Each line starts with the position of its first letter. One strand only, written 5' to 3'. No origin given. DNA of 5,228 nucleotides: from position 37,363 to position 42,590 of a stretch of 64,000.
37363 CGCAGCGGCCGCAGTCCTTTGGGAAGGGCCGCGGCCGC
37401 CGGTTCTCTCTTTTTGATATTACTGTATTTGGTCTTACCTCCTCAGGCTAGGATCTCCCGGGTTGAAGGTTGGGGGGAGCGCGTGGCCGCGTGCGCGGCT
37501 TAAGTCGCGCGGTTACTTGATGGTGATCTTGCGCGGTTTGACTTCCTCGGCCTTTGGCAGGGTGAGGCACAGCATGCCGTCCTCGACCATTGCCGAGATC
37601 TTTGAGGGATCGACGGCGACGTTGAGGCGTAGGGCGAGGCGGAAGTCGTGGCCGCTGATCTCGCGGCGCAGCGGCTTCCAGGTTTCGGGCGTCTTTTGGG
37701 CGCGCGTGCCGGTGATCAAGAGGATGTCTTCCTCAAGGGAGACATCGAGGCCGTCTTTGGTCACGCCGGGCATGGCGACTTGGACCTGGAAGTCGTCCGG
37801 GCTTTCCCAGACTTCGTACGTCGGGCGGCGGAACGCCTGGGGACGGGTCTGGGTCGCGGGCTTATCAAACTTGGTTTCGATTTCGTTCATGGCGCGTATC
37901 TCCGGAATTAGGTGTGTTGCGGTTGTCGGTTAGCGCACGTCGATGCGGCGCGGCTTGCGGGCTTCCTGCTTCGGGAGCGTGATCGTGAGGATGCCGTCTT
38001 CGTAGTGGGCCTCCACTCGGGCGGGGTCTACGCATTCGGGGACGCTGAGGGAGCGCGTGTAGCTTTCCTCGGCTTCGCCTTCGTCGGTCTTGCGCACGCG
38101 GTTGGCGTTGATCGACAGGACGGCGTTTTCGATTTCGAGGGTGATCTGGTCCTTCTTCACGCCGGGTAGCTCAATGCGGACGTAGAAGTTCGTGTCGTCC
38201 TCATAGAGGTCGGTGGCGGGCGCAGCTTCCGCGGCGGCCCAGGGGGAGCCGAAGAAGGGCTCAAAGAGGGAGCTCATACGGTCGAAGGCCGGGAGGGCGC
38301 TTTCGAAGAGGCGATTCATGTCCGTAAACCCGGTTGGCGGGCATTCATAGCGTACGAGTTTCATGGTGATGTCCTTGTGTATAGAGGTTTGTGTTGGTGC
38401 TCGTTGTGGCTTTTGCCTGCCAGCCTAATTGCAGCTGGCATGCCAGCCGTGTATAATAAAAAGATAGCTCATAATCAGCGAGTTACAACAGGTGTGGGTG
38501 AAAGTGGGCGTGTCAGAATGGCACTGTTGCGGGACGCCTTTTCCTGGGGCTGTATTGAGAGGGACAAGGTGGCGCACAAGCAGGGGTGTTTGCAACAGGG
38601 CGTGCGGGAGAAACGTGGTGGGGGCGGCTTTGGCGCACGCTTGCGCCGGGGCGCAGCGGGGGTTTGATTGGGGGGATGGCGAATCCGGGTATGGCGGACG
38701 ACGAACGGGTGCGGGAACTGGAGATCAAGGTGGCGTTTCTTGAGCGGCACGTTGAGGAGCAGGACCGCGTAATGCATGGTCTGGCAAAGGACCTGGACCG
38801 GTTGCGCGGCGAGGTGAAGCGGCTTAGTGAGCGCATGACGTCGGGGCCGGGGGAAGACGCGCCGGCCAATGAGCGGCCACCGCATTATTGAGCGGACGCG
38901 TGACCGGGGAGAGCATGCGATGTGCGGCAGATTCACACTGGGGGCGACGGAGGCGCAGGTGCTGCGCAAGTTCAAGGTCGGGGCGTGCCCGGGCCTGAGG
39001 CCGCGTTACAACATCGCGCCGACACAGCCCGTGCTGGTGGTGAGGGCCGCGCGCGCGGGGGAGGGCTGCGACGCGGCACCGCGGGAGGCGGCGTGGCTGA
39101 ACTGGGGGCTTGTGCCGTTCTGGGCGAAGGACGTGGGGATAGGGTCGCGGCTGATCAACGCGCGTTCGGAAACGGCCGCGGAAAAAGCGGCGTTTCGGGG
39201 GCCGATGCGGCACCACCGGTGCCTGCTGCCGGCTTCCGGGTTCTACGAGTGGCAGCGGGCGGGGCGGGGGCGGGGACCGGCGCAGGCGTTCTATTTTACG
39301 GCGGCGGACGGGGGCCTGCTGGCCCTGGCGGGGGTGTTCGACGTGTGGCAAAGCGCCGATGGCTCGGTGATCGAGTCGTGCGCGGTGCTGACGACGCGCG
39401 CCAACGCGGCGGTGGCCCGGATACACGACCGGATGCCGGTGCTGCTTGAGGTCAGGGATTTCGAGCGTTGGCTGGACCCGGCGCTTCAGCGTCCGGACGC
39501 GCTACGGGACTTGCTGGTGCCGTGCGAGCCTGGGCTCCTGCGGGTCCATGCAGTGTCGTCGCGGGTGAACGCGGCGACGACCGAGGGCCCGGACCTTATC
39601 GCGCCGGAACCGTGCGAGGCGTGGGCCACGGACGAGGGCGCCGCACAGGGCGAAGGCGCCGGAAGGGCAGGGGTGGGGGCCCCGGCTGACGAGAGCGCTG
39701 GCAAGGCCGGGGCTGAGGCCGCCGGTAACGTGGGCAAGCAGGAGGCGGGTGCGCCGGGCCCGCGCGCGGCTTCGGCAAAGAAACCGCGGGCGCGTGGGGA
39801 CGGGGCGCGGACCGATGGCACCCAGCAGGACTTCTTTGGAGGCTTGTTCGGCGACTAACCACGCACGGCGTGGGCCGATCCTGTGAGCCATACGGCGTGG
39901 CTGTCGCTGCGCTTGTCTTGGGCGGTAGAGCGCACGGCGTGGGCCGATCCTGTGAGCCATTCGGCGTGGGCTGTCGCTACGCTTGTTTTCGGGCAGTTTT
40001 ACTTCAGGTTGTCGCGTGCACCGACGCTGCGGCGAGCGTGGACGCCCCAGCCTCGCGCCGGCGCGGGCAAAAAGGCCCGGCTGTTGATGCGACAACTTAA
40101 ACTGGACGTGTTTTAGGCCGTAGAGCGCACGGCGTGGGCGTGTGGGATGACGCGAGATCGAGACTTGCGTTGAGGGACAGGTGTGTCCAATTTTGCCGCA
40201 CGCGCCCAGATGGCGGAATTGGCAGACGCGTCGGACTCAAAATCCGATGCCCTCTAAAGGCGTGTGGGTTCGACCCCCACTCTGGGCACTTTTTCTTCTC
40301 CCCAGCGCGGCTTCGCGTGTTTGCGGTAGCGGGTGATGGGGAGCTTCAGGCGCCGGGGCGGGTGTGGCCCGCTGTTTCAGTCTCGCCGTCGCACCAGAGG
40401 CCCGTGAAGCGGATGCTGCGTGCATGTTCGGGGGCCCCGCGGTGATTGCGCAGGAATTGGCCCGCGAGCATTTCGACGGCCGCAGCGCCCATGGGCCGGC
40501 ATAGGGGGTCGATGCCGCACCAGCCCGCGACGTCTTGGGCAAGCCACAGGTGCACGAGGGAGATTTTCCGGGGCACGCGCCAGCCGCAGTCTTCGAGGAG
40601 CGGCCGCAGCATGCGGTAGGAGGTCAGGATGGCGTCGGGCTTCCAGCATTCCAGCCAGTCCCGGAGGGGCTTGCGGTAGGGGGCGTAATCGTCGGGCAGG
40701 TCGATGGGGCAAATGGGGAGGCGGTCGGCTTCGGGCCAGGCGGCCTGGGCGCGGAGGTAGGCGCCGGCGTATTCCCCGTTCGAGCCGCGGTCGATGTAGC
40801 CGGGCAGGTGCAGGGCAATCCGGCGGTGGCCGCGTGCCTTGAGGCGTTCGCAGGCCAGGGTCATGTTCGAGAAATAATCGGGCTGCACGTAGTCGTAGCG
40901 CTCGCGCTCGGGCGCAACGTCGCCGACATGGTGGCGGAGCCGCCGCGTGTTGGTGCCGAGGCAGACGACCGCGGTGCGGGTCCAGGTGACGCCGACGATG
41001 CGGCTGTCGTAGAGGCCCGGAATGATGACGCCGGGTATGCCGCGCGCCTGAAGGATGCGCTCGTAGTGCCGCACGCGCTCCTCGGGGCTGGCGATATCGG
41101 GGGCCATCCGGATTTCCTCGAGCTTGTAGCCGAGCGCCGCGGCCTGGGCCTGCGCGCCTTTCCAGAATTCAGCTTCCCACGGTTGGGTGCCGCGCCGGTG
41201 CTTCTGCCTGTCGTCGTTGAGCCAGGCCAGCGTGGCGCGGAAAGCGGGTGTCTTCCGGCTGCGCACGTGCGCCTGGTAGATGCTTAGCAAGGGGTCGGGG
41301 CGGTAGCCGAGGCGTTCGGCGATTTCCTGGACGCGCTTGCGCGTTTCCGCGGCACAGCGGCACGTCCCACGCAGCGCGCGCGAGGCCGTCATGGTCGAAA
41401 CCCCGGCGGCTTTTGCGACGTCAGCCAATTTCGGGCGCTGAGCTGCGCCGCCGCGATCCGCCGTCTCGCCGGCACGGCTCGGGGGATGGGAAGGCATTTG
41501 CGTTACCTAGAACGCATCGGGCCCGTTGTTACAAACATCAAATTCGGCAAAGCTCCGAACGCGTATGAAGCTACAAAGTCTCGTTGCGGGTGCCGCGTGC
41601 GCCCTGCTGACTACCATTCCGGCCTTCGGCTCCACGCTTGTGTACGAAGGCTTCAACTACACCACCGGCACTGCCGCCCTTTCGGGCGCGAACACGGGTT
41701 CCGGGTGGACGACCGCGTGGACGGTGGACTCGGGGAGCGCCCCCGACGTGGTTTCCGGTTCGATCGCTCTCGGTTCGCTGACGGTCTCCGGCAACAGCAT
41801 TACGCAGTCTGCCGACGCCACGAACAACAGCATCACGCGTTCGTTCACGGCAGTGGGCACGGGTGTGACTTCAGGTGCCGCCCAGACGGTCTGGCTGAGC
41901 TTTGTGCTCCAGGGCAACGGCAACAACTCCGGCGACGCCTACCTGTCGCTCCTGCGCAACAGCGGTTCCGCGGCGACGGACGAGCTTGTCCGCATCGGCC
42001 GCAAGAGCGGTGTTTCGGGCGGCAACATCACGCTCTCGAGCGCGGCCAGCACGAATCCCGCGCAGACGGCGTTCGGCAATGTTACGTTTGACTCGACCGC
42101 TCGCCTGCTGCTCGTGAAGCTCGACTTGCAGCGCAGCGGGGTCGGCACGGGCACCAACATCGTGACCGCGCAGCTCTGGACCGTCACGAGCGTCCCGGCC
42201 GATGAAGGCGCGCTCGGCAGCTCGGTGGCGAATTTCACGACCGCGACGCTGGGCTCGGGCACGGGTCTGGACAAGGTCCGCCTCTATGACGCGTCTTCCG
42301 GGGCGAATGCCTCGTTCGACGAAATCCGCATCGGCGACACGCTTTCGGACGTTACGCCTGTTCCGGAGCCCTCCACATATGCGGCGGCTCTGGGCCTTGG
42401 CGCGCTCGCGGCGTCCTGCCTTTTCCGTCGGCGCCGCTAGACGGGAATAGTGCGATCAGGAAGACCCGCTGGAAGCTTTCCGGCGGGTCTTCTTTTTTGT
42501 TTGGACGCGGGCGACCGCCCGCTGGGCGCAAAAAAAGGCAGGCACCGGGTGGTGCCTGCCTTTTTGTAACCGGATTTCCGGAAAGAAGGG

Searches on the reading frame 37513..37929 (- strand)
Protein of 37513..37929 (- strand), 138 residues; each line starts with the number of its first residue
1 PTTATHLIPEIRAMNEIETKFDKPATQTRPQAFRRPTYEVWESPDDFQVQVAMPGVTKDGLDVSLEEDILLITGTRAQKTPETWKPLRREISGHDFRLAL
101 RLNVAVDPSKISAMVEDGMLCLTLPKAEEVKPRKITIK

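Call 9: search_protein_families(library=pfam, proteins=[window:37513-37929:-], max_evalue=0.001)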
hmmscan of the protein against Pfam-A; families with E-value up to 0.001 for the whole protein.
window:37513-37929:- (138 aa): 1 family
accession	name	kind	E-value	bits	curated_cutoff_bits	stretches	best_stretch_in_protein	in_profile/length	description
PF00011.27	HSP20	-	1.6e-18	67.1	20.8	1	40-138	2-102/102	Hsp20/alpha crystallin family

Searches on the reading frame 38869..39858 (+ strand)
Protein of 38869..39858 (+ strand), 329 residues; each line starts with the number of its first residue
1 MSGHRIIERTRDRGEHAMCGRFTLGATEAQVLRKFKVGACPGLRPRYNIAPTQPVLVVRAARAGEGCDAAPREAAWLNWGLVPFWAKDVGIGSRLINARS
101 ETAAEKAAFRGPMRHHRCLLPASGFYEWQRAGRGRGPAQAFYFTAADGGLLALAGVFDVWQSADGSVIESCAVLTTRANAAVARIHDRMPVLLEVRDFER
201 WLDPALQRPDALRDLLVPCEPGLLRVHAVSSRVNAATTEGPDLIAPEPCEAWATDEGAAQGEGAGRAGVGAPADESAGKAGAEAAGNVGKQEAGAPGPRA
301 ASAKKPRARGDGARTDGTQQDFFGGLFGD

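Call 9: search_protein_families(library=pfam, proteins=[window:38869-39858:+], max_evalue=0.001)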
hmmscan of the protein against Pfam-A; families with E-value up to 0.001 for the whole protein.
window:38869-39858:+ (329 aa): 1 family
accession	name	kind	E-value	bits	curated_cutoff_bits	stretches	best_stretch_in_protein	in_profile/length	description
PF02586.19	SRAP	-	5.3e-68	229.2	27.1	1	18-235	1-213/214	SOS response associated peptidase (SRAP)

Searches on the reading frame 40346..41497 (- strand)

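Call 9: search_protein_families(library=pfam, proteins=[window:40346-41497:-], max_evalue=0.001)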
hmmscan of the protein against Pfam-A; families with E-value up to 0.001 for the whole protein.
window:40346-41497:- (383 aa): 2 families
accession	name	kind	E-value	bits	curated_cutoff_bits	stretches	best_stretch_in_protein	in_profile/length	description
PF00356.27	LacI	-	1e-14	54.5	27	1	24-68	2-46/46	Bacterial regulatory proteins, lacI family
PF13377.12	Peripla_BP_3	-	2.9e-07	31.1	26.5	1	217-361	2-156/167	Periplasmic binding protein-like domain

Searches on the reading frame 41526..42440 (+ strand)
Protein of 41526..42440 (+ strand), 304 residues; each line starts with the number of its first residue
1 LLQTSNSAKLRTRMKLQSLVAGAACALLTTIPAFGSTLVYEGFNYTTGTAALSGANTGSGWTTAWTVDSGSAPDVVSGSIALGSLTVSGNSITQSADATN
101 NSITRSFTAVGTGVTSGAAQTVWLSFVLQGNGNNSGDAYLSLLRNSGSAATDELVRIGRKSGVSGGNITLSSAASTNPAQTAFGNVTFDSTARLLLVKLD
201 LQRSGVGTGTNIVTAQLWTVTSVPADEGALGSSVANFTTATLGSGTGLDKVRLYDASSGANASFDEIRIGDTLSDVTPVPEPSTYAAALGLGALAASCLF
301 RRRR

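Call 9: search_protein_families(library=pfam, proteins=[window:41526-42440:+], max_evalue=0.001)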
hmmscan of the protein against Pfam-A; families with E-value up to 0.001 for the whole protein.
window:41526-42440:+ (304 aa): 1 family
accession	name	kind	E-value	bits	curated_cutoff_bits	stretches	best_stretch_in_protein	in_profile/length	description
PF07589.16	PEP-CTERM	-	9.7e-06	25.9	20.7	1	278-304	1-24/24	PEP-CTERM motif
